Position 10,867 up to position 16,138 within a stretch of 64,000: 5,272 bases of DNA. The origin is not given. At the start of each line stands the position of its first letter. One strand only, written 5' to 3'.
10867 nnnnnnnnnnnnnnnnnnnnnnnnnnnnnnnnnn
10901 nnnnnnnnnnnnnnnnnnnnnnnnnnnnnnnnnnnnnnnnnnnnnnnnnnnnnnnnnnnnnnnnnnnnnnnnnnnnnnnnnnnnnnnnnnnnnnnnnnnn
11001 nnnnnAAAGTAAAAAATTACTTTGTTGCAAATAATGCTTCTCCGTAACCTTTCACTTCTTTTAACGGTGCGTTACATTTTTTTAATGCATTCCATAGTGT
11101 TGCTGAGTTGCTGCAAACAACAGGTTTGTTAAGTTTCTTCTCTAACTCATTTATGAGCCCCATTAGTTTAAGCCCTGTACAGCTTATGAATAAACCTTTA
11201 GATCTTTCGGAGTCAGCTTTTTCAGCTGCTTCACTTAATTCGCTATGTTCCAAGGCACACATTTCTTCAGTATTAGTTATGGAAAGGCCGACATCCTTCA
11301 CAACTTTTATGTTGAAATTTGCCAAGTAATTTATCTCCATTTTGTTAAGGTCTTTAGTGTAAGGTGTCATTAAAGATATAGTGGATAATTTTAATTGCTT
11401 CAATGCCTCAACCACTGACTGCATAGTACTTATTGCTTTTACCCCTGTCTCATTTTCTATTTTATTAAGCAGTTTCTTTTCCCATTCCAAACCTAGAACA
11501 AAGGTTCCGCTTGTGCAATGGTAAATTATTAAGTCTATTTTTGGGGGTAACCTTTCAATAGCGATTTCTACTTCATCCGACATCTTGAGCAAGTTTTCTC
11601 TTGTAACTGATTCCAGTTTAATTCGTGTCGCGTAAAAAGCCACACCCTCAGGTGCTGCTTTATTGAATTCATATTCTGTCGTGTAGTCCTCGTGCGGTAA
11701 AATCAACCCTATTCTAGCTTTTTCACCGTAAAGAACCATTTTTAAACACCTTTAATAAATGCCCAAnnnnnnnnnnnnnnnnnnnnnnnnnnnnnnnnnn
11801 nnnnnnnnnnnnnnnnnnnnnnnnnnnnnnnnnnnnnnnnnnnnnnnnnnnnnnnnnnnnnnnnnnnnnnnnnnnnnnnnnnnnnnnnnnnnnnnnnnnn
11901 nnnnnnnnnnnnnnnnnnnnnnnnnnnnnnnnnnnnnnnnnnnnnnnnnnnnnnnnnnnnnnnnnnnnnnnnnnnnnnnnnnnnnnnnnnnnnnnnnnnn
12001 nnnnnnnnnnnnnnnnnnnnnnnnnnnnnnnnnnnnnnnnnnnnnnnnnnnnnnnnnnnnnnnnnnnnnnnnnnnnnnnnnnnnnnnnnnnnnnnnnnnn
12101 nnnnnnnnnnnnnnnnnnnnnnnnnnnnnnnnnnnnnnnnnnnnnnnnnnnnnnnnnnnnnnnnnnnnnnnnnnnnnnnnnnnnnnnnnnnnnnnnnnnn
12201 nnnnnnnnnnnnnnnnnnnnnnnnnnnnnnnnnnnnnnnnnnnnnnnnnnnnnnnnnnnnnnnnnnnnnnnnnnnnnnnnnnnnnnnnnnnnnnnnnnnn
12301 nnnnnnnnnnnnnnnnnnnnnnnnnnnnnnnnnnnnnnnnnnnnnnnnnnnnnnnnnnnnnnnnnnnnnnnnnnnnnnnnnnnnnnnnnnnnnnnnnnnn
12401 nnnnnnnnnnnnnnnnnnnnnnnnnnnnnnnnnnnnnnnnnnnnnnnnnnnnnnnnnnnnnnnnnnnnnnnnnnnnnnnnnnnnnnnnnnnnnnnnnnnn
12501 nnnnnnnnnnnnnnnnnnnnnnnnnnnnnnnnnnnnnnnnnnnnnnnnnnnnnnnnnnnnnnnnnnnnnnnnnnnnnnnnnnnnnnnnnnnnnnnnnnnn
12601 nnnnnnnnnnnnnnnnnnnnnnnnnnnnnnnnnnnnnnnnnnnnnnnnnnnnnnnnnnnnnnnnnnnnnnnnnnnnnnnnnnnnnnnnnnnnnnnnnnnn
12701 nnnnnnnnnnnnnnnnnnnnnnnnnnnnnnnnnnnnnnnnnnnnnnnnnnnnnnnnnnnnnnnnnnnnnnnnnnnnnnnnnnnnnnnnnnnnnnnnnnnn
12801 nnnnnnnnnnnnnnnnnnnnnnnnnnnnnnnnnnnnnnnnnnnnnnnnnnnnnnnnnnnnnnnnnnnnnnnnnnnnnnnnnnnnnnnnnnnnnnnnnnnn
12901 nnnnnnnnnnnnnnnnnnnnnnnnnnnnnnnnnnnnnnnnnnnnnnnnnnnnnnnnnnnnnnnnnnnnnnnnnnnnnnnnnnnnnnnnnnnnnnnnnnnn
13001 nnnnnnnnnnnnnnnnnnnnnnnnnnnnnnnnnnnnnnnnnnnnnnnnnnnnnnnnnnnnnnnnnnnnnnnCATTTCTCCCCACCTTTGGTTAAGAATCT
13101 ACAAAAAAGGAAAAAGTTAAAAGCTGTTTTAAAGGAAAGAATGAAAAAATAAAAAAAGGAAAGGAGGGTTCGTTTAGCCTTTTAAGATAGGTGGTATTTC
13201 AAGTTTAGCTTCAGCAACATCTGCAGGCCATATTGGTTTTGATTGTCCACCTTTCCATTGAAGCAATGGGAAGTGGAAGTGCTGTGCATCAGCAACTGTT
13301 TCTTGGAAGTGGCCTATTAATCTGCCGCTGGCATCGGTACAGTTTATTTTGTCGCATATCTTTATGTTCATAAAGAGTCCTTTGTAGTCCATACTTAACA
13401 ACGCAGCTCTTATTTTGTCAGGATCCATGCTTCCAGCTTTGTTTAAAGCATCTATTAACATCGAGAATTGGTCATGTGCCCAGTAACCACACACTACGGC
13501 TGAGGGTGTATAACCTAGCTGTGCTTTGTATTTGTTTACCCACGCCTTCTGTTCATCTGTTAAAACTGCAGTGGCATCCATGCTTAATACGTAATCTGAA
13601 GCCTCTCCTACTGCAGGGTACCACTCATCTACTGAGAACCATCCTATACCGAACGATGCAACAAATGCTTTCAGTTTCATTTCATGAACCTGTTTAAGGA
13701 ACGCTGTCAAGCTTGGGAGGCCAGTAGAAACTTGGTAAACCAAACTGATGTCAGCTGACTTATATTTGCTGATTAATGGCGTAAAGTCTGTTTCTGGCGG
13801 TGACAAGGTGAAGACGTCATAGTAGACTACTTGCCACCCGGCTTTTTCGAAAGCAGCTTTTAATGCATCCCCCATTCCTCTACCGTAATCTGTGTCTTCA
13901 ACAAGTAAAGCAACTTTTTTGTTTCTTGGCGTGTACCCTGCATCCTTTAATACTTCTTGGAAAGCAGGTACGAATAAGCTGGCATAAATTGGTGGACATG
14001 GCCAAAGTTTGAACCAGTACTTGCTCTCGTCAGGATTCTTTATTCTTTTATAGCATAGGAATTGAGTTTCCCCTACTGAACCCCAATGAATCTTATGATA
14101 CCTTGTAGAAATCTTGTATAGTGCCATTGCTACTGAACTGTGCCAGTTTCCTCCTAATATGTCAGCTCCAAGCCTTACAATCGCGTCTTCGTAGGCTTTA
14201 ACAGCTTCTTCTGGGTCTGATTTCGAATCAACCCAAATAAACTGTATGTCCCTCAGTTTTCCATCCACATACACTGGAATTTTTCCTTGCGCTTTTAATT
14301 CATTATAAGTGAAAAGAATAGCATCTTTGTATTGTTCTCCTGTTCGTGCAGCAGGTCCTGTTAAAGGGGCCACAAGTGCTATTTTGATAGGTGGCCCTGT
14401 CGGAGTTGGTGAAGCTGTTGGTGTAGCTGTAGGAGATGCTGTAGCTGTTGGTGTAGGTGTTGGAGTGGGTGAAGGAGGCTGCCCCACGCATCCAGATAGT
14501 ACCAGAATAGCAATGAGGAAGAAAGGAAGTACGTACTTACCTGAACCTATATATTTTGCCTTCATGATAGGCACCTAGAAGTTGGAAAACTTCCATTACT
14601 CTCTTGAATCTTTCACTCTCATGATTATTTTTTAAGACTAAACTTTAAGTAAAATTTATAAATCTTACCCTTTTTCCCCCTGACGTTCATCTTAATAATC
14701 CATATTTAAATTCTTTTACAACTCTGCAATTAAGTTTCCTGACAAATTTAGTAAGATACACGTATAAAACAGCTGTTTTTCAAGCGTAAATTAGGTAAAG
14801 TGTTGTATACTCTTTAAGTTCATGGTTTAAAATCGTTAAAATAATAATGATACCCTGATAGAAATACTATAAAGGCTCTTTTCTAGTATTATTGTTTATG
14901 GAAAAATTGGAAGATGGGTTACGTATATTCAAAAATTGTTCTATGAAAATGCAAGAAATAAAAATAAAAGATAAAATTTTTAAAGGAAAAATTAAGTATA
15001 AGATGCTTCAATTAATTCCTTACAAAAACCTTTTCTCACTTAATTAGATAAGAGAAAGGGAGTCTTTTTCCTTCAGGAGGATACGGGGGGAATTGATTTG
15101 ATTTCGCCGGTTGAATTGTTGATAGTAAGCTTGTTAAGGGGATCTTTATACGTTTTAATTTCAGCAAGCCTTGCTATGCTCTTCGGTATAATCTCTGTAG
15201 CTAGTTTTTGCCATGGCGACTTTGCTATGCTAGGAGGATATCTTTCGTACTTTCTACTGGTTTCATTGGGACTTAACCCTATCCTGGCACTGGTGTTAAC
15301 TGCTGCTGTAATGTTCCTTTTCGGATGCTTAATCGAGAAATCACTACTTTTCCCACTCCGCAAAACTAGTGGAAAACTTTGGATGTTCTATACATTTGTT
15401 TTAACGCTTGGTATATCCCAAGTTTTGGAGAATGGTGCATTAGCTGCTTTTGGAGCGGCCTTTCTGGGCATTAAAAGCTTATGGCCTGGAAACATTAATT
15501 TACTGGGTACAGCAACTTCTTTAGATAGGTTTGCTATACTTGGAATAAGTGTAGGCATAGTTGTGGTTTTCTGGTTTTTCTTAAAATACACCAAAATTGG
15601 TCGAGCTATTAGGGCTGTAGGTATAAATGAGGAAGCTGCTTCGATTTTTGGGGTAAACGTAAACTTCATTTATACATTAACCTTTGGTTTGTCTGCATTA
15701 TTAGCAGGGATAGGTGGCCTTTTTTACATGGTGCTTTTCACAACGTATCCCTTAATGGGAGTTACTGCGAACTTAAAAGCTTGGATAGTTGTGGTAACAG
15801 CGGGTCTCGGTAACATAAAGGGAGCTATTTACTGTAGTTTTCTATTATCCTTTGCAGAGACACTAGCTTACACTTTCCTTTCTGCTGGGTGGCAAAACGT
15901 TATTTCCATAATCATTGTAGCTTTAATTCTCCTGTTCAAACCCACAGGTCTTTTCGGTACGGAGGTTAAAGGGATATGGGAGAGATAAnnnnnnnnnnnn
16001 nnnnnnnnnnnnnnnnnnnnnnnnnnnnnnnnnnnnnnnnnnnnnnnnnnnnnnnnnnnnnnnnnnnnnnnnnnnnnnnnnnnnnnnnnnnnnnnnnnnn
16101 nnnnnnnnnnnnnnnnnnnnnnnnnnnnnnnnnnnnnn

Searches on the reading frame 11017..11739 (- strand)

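Call 8: search_protein_families(library=pfam, proteins=[window:11017-11739:-])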
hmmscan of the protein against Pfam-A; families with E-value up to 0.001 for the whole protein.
window:11017-11739:- (240 aa): 2 families
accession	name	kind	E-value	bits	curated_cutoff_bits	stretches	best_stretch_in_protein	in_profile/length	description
PF17645.6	Amdase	-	1.4e-28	100.5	25.9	1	10-233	1-225/228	Arylmalonate decarboxylase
PF01177.27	Asp_Glu_race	-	0.00012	22.4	31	1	90-218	81-211/211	Asp/Glu/Hydantoin racemase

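Call 80: search_protein_families(library=ncbifam, proteins=[window:11017-11739:-], max_evalue=1e-10)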
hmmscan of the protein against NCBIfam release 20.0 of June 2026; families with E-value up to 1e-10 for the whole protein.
window:11017-11739:- (240 aa): 2 families
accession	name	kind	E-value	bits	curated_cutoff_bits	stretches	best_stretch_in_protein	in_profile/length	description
TIGR02990.1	ectoine_eutA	equivalog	4.4e-38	131.1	318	1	8-233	8-234/239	ectoine utilization protein EutA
NF052327.1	arylmal_decarb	equivalog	4.9e-28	98.3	225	1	10-233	3-227/231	arylmalonate decarboxylase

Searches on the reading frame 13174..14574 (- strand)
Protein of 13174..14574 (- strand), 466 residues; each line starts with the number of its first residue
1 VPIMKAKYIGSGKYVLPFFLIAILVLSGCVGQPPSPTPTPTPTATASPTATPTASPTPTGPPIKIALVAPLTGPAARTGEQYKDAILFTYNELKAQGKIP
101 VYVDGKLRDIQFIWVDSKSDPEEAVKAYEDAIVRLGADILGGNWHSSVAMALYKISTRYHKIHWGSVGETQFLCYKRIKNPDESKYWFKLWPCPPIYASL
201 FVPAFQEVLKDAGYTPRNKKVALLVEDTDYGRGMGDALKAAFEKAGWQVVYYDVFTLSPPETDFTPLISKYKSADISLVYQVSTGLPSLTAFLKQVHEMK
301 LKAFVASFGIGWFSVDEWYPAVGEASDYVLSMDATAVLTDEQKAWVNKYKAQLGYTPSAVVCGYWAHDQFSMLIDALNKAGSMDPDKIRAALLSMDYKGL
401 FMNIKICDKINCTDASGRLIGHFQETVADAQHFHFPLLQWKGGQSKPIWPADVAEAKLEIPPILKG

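Call 8: search_protein_families(library=pfam, proteins=[window:13174-14574:-])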
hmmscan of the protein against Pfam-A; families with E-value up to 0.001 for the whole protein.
window:13174-14574:- (466 aa): 3 families
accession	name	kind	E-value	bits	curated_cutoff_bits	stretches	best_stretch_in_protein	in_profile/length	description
PF13458.12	Peripla_BP_6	-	4e-39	135.7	31.7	1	62-405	1-321/343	Periplasmic binding protein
PF13433.12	Peripla_BP_5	-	1.4e-11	44.6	27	1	203-406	123-320/363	Periplasmic binding protein domain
PF01094.35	ANF_receptor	-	3.3e-09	36.7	25.4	1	109-387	24-300/353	Receptor family ligand binding region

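Call 79: search_solved_structures(query=window:13174-14574:-, max_evalue=0.00001)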
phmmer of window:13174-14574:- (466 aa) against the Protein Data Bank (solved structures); distinct sequences matched with E-value up to 0.00001: 12.
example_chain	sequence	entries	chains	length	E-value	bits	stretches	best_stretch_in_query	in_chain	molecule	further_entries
3ip5_A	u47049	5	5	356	1.8e-15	59.6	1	218-396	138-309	ABC transporter, substrate binding protein (Amino acid)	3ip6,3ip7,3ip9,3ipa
3ipc_A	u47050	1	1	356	6e-15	57.9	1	218-396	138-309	ABC transporter, substrate binding protein (Amino acid)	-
4n0q_A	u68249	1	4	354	1.6e-12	49.9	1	216-325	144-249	Leu/Ile/Val-binding protein homolog 3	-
4f06_A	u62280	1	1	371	1.5e-07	33.5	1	219-397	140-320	Extracellular ligand-binding receptor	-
4ey3_A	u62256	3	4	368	1.7e-07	33.4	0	216-398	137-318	Twin-arginine translocation pathway signal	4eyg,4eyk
3h5l_A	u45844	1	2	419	5.3e-07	31.7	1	54-288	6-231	putative Branched-chain amino acid ABC transporter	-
1usg_A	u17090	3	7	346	8.2e-07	31.1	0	215-317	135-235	LEUCINE-SPECIFIC BINDING PROTEIN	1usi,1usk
4evs_A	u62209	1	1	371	9.8e-07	30.9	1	217-397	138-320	PUTATIVE ABC TRANSPORTER SUBUNIT, SUBSTRATE-BINDING COMPONENT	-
1z15_A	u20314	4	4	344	1.5e-06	30.2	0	219-314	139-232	Leu/Ile/Val-binding protein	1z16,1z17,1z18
2lbp_A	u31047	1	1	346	4.6e-06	28.6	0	215-317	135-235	LEUCINE-BINDING PROTEIN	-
2liv_A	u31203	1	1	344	4.9e-06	28.5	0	219-314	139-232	LEUCINE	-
8wch_A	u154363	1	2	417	8.6e-06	27.8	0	62-398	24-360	Probable Leu/Ile/Val-binding protein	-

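Call 80: search_protein_families(library=ncbifam, proteins=[window:13174-14574:-], max_evalue=1e-10)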
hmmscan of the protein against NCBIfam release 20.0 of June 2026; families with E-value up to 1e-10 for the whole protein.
window:13174-14574:- (466 aa): 1 family
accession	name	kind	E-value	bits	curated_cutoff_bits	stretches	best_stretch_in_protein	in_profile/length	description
NF011933.0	PRK15404.1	subfamily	9.4e-16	57.8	477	1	217-394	161-332/370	high-affinity branched-chain amino acid ABC transporter substrate-binding protein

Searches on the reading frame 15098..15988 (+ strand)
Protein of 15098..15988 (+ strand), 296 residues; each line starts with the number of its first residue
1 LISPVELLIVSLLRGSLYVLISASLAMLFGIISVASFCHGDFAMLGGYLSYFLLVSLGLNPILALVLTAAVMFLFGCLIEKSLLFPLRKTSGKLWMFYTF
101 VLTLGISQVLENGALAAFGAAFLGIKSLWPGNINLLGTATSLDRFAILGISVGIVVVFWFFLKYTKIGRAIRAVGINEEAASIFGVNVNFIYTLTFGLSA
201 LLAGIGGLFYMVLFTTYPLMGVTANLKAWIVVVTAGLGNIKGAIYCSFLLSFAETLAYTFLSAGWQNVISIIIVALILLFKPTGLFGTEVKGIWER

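Call 3: search_protein_families(library=pfam, proteins=[window:15098-15988:+])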
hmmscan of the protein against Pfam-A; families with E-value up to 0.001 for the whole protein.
window:15098-15988:+ (296 aa): 1 family
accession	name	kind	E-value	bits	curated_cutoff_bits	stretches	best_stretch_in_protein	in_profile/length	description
PF02653.21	BPD_transp_2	-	1.2e-31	110.2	26.8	1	11-277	5-268/269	Branched-chain amino acid transport system / permease component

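Call 4: search_protein_families(library=ncbifam, proteins=[window:15098-15988:+])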
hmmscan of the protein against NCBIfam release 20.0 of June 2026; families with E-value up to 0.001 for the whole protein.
window:15098-15988:+ (296 aa): 9 families
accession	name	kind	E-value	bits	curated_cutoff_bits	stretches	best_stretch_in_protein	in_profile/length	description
TIGR03409.1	urea_trans_UrtB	equivalog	8.6e-37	127.4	250.3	1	8-289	4-289/291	urea ABC transporter permease subunit UrtB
NF008011.0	PRK10740.1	equivalog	1.9e-25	90.1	379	1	12-288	16-302/308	high-affinity branched-chain amino acid ABC transporter permease LivH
TIGR03622.1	urea_t_UrtB_arc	equivalog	1.4e-23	83.6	374.25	1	17-287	13-278/284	urea ABC transporter, permease protein UrtB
TIGR03408.1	urea_trans_UrtC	equivalog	1.8e-07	31.2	296.2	1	140-287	164-312/313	urea ABC transporter permease subunit UrtC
NF007067.0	PRK09512.1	equivalog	6e-07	29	398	1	135-278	163-314/321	ribose ABC transporter permease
NF040906.3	GguB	equivalog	8.7e-07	28.5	450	1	151-274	231-362/375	multiple monosaccharide ABC transporter permease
NF008441.0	PRK11285.1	equivalog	1.9e-05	24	378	1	149-212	183-246/333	L-arabinose ABC transporter permease AraH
NF007014.0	PRK09478.1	equivalog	7.2e-05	22.3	386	1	66-276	114-325/336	galactose/methyl galactoside ABC transporter permease MglC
NF007252.0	PRK09699.1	equivalog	0.00026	20.4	396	1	15-221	60-254/326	D-allose ABC transporter permease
